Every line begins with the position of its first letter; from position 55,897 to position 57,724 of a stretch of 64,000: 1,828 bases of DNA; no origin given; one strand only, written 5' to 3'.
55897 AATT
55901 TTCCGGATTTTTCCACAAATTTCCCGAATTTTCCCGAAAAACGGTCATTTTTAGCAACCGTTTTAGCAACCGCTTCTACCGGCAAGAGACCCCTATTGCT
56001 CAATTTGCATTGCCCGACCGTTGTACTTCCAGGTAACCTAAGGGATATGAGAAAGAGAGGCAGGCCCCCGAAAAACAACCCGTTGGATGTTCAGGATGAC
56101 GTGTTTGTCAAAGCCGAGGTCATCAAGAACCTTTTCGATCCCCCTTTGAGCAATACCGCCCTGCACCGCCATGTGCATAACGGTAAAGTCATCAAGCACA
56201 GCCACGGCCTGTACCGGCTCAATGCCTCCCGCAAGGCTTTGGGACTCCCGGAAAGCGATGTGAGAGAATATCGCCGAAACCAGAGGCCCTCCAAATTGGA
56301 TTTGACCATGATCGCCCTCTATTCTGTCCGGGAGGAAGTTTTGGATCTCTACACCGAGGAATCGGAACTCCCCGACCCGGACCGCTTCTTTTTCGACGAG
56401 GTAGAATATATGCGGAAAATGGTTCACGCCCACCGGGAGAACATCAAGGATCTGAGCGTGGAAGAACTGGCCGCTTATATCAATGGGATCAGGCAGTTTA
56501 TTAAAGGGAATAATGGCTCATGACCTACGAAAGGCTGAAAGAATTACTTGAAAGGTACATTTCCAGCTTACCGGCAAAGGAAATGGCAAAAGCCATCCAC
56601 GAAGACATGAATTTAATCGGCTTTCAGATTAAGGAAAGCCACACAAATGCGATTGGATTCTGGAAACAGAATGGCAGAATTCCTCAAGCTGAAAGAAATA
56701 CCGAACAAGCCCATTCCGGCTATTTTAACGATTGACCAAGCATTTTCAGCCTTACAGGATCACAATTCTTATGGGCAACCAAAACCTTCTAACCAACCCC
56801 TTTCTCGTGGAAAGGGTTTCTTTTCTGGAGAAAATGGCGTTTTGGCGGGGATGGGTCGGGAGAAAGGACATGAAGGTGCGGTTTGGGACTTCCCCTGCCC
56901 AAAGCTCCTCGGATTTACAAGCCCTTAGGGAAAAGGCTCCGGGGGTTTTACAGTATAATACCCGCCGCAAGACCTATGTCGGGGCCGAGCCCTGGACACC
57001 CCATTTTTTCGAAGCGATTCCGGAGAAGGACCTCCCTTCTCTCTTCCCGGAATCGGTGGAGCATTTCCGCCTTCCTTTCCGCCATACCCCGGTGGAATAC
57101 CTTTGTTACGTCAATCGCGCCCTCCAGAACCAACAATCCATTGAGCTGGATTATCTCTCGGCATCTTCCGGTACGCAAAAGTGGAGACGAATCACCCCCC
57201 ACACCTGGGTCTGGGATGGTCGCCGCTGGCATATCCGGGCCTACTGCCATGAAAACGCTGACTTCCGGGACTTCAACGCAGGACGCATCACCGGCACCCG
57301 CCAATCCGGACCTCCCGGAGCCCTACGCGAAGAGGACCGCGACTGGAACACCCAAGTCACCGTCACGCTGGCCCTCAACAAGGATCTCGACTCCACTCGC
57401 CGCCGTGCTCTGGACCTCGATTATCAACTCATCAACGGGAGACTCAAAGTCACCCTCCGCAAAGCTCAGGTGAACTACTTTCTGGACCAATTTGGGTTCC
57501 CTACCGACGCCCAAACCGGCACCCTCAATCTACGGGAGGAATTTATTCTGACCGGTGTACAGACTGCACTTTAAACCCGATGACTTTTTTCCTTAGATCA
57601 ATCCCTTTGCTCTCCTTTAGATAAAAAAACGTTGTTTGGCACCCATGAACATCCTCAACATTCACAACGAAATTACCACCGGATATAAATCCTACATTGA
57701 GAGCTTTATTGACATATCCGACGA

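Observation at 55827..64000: tRNA-Pro-adjacent island: candidate DISARM/Druantia-like defence system with non-canonical composition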

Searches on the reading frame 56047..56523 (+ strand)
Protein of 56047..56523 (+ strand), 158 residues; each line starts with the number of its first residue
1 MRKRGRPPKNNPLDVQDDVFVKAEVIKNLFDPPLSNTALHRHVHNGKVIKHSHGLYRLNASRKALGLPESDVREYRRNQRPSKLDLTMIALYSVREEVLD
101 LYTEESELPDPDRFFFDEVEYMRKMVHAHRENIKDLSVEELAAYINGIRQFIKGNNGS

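Call 9: search_protein_families(library=padloc, proteins=[window:56047-56523:+], max_evalue=0.01)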
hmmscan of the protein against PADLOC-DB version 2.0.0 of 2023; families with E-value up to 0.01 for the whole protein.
window:56047-56523:+ (158 aa): 1 family
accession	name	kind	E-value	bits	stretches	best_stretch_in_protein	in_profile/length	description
PDLC02228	AbiEi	-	0.0019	15.5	1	35-59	52-76/216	AbiEi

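Call 10: search_protein_families(library=pfam, proteins=[window:56047-56523:+], max_evalue=0.01)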
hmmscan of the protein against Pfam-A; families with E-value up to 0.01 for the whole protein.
window:56047-56523:+ (158 aa): 1 family
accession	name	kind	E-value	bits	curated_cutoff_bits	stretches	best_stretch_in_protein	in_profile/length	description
PF06698.16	DUF1192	-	0.0055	17.3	25.5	0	123-148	7-32/58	Protein of unknown function (DUF1192)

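Call 11: search_protein_families(library=ncbifam, proteins=[window:56047-56523:+], max_evalue=0.01)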
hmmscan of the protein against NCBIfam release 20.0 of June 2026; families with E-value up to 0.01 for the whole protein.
window:56047-56523:+ (158 aa): 0 families

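Call 72: search_protein_families(library=phrogs, proteins=[window:56047-56520:+], max_evalue=0.01)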
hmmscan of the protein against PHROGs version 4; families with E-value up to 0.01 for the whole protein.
window:56047-56520:+ (158 aa): 0 families

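Call 89: search_solved_structures(query=window:56047-56520:+, max_evalue=10)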
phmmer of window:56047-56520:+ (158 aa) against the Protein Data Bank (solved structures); distinct sequences matched with E-value up to 10: 9.
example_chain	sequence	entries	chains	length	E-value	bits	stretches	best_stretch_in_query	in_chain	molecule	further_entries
4dz0_A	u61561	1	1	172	0.34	14.3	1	31-133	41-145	Ferritin heavy chain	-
5eyo_A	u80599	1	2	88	0.52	13.7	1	82-139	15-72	Protein max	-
1an2_A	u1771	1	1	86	0.55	13.6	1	83-139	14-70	PROTEIN (TRANSCRIPTION FACTOR MAX (TF MAX))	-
6g6j_B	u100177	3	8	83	0.55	13.6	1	83-139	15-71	Protein max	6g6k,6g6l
8ots_N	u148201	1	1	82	0.56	13.6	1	83-139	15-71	Protein max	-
1hlo_A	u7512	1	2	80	0.59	13.5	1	71-137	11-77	PROTEIN (TRANSCRIPTION FACTOR MAX)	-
4dyy_A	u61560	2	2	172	0.66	13.3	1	31-133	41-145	Ferritin heavy chain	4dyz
1nkp_B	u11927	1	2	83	0.68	13.3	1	85-139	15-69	Max protein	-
4dfc_A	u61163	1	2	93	1.2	12.6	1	91-125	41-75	Transcription-repair-coupling factor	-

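Call 94: find_homologous_proteins(query=window:56047-56520:+, max_evalue=0.001)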
Query window:56047-56520:+ (158 aa): 3 proteins with E <= 0.001 among 20 candidates.
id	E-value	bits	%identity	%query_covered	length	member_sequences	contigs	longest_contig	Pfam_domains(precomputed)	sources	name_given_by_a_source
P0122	6.8e-100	349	100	100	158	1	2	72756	-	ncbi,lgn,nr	ncbi:MAG: hypothetical protein JJT75_10945 [Opitutales bacterium]|nr:hypothetical protein [Opitutale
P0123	6.1e-52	194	59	95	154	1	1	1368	-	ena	-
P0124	1.1e-44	170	58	93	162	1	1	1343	-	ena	-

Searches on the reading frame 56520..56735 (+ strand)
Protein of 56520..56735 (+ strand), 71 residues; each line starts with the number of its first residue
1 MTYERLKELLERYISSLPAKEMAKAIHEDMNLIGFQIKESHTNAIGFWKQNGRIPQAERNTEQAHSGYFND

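Call 9: search_protein_families(library=padloc, proteins=[window:56520-56735:+], max_evalue=0.01)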
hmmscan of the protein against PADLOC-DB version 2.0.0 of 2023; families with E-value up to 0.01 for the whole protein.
window:56520-56735:+ (71 aa): 0 families

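Call 10: search_protein_families(library=pfam, proteins=[window:56520-56735:+], max_evalue=0.01)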
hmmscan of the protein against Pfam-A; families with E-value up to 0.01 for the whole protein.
window:56520-56735:+ (71 aa): 0 families

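Call 11: search_protein_families(library=ncbifam, proteins=[window:56520-56735:+], max_evalue=0.01)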
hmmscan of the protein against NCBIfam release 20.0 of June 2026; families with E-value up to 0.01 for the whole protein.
window:56520-56735:+ (71 aa): 0 families

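Call 72: search_protein_families(library=phrogs, proteins=[window:56520-56732:+], max_evalue=0.01)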
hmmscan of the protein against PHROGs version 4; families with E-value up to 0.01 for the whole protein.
window:56520-56732:+ (71 aa): 0 families

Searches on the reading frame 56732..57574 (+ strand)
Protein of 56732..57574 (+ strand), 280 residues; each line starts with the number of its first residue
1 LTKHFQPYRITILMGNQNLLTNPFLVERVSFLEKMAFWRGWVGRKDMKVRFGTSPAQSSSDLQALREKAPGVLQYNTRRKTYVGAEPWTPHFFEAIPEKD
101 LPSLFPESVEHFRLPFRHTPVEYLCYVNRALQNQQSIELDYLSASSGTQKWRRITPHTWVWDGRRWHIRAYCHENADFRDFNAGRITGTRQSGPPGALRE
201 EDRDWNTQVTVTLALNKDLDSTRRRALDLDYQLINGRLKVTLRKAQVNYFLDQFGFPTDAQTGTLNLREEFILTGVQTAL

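Call 9: search_protein_families(library=padloc, proteins=[window:56732-57574:+], max_evalue=0.01)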
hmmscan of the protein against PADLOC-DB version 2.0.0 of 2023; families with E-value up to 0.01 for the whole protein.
window:56732-57574:+ (280 aa): 2 families
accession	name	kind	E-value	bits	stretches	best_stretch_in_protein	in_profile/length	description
PDLC01457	WYL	-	1.7e-14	52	1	120-197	123-199/229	"CAS-I,CAS-II,CAS-III,CAS-IV,CAS-V,CAS-VI; associated_signaling"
PDLC01652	WYL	-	6e-10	37.7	1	120-217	16-104/162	"CAS-I,CAS-II,CAS-III,CAS-IV,CAS-V,CAS-VI; associated_signaling"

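Call 10: search_protein_families(library=pfam, proteins=[window:56732-57574:+], max_evalue=0.01)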
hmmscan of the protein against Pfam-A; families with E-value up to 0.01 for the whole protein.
window:56732-57574:+ (280 aa): 1 family
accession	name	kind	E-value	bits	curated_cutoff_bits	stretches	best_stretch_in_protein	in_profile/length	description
PF13280.12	WYL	-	2.4e-12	47.1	21.8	1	127-188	6-67/70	WYL domain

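Call 11: search_protein_families(library=ncbifam, proteins=[window:56732-57574:+], max_evalue=0.01)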
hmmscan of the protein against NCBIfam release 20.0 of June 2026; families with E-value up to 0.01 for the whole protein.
window:56732-57574:+ (280 aa): 0 families

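Call 14: find_encoding_contigs(protein=window:56732-57571:+, flank=10000, max_places=6)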
Protein window:56732-57571:+ (280 aa): no gene with exactly this product is on record in the collection.

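Call 72: search_protein_families(library=phrogs, proteins=[window:56771-57571:+], max_evalue=0.01)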
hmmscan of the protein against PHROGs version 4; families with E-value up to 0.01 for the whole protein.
window:56771-57571:+ (267 aa): 1 family
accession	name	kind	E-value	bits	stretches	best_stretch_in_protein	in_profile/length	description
phrog_13105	-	unknown function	0.0021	18.7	1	113-174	151-210/239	-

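Call 88: search_solved_structures(query=window:56771-57571:+, max_evalue=1, show_alignments=1)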
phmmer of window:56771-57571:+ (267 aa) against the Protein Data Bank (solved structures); distinct sequences matched with E-value up to 1: 10.
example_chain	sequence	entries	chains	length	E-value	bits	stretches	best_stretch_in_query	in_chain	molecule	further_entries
7tb5_A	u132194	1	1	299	7.4e-27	97.4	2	111-246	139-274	WYL domain-containing protein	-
7t8k_A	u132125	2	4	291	3.8e-25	91.8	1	15-241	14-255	BrxR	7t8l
9c5g_A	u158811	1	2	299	5.5e-25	91.3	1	14-242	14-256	CapW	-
7tb6_A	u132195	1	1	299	7.5e-22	81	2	102-241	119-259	S. maltophilia CapW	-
7qfz_A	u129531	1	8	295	5e-19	71.8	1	14-243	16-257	WYL domain-containing protein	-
7p5x_AY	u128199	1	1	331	0.042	16.3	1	111-203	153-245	Transcriptional regulator-like protein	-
9fnd_X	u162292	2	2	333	0.042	16.3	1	111-203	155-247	Transcriptional regulator-like protein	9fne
6sj9_A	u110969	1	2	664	0.093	15.1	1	112-180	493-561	Proteasome accessory factor B/C (PafBC)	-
5x9y_C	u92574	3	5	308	0.21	14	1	166-229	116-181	DNA mismatch repair protein MutL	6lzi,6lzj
6lzk_A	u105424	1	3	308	0.21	14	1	166-229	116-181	DNA mismatch repair protein MutL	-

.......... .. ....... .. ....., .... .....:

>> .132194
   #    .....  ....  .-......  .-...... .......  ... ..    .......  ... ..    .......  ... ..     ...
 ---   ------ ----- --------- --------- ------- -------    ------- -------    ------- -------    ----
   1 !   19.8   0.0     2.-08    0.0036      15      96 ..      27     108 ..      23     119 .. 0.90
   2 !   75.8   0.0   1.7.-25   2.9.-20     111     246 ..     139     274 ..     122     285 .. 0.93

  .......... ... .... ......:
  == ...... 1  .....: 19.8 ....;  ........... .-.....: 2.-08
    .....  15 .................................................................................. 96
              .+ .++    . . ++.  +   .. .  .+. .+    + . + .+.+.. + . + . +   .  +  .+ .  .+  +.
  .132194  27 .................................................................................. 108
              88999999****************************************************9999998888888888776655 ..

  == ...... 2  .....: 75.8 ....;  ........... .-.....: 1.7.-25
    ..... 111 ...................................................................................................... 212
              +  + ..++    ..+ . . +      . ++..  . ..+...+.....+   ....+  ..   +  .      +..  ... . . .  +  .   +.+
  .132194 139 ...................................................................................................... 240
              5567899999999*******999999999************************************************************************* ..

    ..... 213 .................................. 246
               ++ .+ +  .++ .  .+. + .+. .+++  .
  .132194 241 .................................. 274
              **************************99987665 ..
